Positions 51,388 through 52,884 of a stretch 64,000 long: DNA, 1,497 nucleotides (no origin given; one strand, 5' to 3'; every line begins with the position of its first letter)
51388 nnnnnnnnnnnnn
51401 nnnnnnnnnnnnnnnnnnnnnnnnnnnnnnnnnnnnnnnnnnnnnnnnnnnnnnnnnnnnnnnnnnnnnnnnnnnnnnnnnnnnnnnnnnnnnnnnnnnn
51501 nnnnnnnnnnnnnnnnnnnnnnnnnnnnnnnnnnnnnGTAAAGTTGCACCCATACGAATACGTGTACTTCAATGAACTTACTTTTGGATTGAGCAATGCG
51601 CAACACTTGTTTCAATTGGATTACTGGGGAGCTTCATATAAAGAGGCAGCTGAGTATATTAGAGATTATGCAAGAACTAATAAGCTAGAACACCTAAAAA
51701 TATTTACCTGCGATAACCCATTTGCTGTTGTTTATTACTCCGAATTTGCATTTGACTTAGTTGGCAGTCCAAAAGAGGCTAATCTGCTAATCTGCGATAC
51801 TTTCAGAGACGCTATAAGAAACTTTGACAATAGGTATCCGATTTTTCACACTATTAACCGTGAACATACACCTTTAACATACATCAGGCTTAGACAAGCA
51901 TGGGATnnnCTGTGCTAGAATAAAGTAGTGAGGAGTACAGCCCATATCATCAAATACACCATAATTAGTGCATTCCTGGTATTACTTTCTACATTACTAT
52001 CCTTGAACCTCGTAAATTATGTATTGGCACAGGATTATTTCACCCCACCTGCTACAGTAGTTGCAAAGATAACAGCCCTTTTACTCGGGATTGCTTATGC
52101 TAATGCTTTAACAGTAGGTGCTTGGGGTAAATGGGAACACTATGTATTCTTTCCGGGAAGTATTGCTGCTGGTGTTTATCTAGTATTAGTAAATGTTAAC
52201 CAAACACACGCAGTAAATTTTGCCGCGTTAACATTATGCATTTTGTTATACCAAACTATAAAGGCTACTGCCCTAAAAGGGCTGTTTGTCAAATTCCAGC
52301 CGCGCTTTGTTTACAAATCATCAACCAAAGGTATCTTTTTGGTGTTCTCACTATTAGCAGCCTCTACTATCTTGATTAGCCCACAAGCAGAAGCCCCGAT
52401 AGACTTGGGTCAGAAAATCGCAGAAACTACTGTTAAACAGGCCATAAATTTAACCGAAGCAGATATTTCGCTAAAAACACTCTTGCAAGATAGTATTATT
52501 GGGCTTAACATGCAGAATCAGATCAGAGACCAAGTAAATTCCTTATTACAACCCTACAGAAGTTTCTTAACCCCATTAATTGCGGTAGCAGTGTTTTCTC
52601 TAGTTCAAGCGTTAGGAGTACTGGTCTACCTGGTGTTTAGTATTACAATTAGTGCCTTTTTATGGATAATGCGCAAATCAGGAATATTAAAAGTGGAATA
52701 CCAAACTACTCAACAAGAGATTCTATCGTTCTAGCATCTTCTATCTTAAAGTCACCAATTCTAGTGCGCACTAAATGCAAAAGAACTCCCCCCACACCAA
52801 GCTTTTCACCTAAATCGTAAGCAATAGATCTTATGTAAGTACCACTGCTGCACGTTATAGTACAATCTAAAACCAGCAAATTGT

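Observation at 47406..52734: Divergent cluster of three GT-C genes, including a clear paralogue pair, plus an unknown membrane protein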

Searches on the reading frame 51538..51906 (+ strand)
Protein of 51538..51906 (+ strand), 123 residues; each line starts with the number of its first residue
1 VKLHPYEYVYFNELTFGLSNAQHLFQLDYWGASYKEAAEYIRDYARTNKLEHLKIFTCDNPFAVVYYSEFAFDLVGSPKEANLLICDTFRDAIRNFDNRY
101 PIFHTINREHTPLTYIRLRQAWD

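Call 57: predict_structure(alignment_id=A3)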
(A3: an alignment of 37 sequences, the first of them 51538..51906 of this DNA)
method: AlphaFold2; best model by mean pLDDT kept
length: 123 residues; sequences in the alignment: 37
mean_pLDDT: 85.0   pTM: 0.76
mean pLDDT of the five models: 85.0, 84.0, 83.6, 83.4, 81.8
residues with pLDDT >= 90: 83; 70-90: 11; 50-70: 26; < 50: 3
segments of 3 or more residues with pLDDT < 50: none
pLDDT, mean of each block of 10 residues (from residue 1): 56 59 60 94 97 96 95 96 96 94 92 92 61
secondary structure, 60 per line:
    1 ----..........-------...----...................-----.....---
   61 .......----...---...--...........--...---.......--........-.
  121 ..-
elements in order: H5-14 H29-47 E53-57 H61-67 E72-74 E83-87 H88-93 E102-108 E111-118

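Call 60: fold_search(model_id=the predicted structure, library=pdb)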
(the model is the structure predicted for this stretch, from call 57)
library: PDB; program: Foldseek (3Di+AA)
matches with E <= 10: 884; with E <= 0.001: 0
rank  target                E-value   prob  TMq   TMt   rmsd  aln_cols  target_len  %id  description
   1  4mb6                  3.5e-02  0.23  0.21  0.15   8.4        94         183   12  Crystal structure of adenine phosphoribosyltransferase from Yersinia pseudotuberculosis. (released 2013-09-04)
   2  5hek_C                3.7e-02  0.30  0.23  0.17  10.6       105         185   13  crystal structure of M1.HpyAVI (released 2016-11-16)
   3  5hfj_H                4.2e-02  0.23  0.23  0.16  10.8       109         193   13  crystal structure of M1.HpyAVI-SAM complex (released 2016-11-16)
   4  5hek_B                4.5e-02  0.28  0.23  0.17  10.6       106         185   11  crystal structure of M1.HpyAVI (released 2016-11-16)
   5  5b6h                  4.9e-02  0.20  0.21  0.16   8.5        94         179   12  Crystal structure of an APRT from Yersinia pseudotuberculosis in complex with AMP. (released 2017-05-31)
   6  1l1q                  9.5e-02  0.21  0.25  0.19   7.3        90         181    4  Crystal Structure of APRTase from Giardia lamblia Complexed with 9-deazaadenine (released 2002-11-27)
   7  5y4a_A                9.5e-02  0.13  0.20  0.15   8.8        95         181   13  Cadmium directed assembly of adenine phosphoribosyltransferase from Yersinia pseudotuberculosis. (released 2018-08-08)
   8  5hfj_F                1.1e-01  0.20  0.23  0.16   9.3       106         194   11  crystal structure of M1.HpyAVI-SAM complex (released 2016-11-16)
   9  5znq_A                1.1e-01  0.14  0.21  0.15   8.5        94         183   12  Crystal structure of APRT from Y. pseudotuberculosis with bound adenine (P21 space group). (released 2019-04-17)
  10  5zoc                  1.2e-01  0.18  0.22  0.16   8.4        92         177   11  Crystal structure of APRT from Y. pseudotuberculosis with bound adenine (C2 space group). (released 2019-04-17)
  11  7vkk_B                1.3e-01  0.12  0.27  0.17  13.4       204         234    7  Crystal structure of D. melanogaster SAMTOR V66W/E67P mutant (released 2022-07-20)
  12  5y4a_B                1.6e-01  0.15  0.21  0.16   8.4        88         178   10  Cadmium directed assembly of adenine phosphoribosyltransferase from Yersinia pseudotuberculosis. (released 2018-08-08)
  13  5vog                  2.1e-01  0.13  0.23  0.17  10.4        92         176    5  Crystal Structure of a Hypothetical Protein from Neisseria gonorrhoeae with bound ppGpp (released 2017-05-24)
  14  4gew                  2.3e-01  0.21  0.24  0.10   8.2       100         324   12  Crystal structure of TDP2 from C. elegans (released 2012-10-31)
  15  1v0c                  2.4e-01  0.13  0.22  0.17   9.7       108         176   12  Structure of AAC(6')-Ib in complex with Kanamycin C and AcetylCoA. (released 2008-09-02)
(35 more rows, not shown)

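Call 68: search_protein_representatives(alignment_id=A3)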
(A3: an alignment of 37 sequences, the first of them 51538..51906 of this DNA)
Query: 37 sequences, 121 profile positions. Proteins with E-value up to 0.001 (for the whole library): 4983; up to 1e-10: 2366; up to 1e-30: 94. The best 150 are listed.
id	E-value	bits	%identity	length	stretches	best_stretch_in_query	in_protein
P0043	5.7e-44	165.6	-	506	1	1-118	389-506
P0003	1.8e-40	154.3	-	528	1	2-117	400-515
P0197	4.7e-40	152.9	-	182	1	2-117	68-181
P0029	7.2e-40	152.3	-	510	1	2-119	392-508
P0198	1.1e-39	151.8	-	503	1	2-116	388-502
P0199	5.5e-39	149.5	-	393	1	1-117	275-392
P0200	7.9e-39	149.0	-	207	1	1-120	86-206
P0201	1.1e-38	148.6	-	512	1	2-118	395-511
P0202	2.6e-38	147.3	-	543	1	1-119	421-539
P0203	1.1e-37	145.3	-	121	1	2-117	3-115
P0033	1.5e-37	144.9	-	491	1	2-119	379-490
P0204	2.1e-37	144.4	-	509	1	2-117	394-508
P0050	2.5e-37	144.1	-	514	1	1-117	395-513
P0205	2.6e-37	144.1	-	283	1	2-118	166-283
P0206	3.3e-37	143.8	-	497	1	2-117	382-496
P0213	3.0e-36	140.7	-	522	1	1-118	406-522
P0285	1.8e-30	122.0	-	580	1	1-118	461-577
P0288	2.0e-30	121.9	-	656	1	1-117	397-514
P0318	6.3e-29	117.0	-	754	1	1-117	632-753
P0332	2.2e-28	115.3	-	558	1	1-118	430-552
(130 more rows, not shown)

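Call 69: list_cluster_members(proteins=[P0198, P0201, P0202, P0213, P0285, P0288, P0318, P0332, P0085, P0113])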
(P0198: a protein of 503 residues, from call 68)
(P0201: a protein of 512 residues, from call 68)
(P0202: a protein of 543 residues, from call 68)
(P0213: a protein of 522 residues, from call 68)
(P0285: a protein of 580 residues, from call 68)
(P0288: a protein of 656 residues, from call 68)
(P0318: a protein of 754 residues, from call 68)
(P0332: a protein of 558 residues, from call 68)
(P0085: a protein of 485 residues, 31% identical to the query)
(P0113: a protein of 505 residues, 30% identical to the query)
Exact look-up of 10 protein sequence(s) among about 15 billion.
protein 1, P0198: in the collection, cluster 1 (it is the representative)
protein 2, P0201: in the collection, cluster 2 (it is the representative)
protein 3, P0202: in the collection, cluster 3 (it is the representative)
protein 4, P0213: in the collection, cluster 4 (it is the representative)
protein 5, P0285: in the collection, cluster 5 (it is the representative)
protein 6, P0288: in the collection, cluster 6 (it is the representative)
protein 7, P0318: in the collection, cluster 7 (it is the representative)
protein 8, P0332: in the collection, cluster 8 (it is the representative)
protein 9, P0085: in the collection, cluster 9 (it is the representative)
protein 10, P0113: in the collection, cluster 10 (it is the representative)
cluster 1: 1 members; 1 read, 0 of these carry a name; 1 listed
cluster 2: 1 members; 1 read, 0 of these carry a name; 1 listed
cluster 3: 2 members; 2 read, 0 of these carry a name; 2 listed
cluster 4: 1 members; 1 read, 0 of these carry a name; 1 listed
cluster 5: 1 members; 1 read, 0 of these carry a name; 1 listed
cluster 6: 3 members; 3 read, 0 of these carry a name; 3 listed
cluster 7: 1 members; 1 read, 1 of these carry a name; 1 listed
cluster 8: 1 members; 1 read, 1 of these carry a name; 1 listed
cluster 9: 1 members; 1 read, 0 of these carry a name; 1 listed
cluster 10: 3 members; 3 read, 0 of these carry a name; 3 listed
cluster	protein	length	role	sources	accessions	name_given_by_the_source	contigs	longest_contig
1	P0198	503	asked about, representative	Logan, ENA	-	-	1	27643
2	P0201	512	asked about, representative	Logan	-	-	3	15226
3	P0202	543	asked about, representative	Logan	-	-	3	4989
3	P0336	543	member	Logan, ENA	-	-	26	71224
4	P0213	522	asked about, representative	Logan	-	-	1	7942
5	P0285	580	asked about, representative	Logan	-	-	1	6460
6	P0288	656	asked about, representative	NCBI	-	-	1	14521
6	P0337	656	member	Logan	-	-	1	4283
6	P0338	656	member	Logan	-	-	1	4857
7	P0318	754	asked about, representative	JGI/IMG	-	hypothetical protein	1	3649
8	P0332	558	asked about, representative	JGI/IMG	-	hypothetical protein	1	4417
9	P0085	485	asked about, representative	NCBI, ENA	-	-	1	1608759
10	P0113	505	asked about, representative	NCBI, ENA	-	-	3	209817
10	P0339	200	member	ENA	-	-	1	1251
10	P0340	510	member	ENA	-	-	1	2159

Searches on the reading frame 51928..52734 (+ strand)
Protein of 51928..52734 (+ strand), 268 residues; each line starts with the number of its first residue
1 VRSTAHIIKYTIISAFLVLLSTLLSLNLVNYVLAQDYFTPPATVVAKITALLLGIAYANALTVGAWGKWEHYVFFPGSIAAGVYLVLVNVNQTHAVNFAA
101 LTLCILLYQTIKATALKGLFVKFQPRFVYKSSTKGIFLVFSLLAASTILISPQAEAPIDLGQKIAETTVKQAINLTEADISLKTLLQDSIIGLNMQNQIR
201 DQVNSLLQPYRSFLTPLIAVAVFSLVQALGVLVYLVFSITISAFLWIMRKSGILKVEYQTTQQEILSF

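Call 5: search_protein_families(library=pfam, proteins=[window:51928-52734:+], max_evalue=1)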
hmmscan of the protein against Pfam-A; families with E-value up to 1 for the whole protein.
window:51928-52734:+ (268 aa): 0 families

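Call 6: search_protein_families(library=ncbifam, proteins=[window:51928-52734:+], max_evalue=1)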
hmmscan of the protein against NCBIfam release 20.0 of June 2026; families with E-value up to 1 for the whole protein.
window:51928-52734:+ (268 aa): 0 families

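Call 31: find_homologous_proteins(query=window:51928-52734:+)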
Query window:51928-52734:+ (268 aa): 7 proteins with E <= 0.001 among 3878 candidates.
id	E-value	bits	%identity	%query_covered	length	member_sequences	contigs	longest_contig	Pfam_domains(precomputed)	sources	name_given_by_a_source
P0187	2.2e-161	553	100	100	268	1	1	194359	-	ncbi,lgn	-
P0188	1.5e-41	161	32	100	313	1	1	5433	-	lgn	-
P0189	7.0e-40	155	32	100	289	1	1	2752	-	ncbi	-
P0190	4.6e-39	153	32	100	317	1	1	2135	-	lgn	-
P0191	1.2e-32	132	33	93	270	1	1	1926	-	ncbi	-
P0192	8.7e-30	122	31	90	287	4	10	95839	-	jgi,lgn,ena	-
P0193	6.0e-29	120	33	79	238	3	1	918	-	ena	-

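Call 33: find_encoding_contigs(protein=P0192, flank=8000, max_places=3)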
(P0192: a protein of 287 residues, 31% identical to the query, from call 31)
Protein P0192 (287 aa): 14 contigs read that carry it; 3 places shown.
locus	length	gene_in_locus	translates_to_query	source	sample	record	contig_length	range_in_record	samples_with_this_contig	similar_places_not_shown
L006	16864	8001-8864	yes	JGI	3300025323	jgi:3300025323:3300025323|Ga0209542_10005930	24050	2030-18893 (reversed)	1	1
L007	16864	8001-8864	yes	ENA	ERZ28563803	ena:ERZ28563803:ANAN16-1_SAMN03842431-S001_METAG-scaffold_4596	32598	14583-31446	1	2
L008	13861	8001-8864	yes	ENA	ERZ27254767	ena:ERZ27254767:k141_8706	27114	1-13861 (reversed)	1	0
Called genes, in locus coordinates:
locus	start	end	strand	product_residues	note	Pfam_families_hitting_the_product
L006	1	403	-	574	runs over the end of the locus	PF02366:PMT (weak)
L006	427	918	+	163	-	PF01988:VIT1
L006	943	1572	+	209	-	-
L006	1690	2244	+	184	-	-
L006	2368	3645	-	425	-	PF07690:MFS_1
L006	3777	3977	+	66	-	-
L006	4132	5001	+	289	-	PF05697:Trigger_N, PF05698:Trigger_C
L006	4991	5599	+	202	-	PF00574:CLP_protease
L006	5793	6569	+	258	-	PF01263:Aldose_epim (weak)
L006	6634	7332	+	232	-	PF09335:VTT_dom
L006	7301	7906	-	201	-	PF03352:Adenine_glyco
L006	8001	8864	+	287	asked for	-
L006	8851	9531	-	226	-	PF01509:TruB_N, PF16198:TruB_C_2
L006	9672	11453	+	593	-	PF07973:tRNA_SAD, PF00587:tRNA-synt_2b, PF03129:HGTP_anticodon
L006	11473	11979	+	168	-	PF05198:IF3_N, PF00707:IF3_C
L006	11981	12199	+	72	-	PF01632:Ribosomal_L35p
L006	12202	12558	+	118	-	PF00453:Ribosomal_L20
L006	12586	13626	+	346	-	PF01409:tRNA-synt_2d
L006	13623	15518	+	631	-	PF03483:B3_4, PF03484:B5, PF17759:tRNA_synthFbeta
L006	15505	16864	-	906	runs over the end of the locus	PF00912:Transgly, PF00905:Transpeptidase, PF17957:Big_7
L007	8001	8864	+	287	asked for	-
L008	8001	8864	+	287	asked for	-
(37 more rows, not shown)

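Call 34: find_encoding_contigs(protein=P0188, flank=8000, max_places=2)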
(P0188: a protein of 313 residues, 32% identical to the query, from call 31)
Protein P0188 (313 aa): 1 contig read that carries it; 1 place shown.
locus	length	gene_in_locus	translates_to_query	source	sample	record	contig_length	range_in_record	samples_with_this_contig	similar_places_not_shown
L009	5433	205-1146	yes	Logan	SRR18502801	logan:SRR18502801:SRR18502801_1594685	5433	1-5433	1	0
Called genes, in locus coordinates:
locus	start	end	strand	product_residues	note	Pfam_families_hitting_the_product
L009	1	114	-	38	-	?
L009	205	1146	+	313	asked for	-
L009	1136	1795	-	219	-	PF01509:TruB_N, PF16198:TruB_C_2 (weak)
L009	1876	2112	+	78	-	-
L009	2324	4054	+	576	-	PF07973:tRNA_SAD, PF00587:tRNA-synt_2b, PF03129:HGTP_anticodon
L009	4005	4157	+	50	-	-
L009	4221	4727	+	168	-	PF05198:IF3_N, PF00707:IF3_C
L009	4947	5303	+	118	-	PF00453:Ribosomal_L20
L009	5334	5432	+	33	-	?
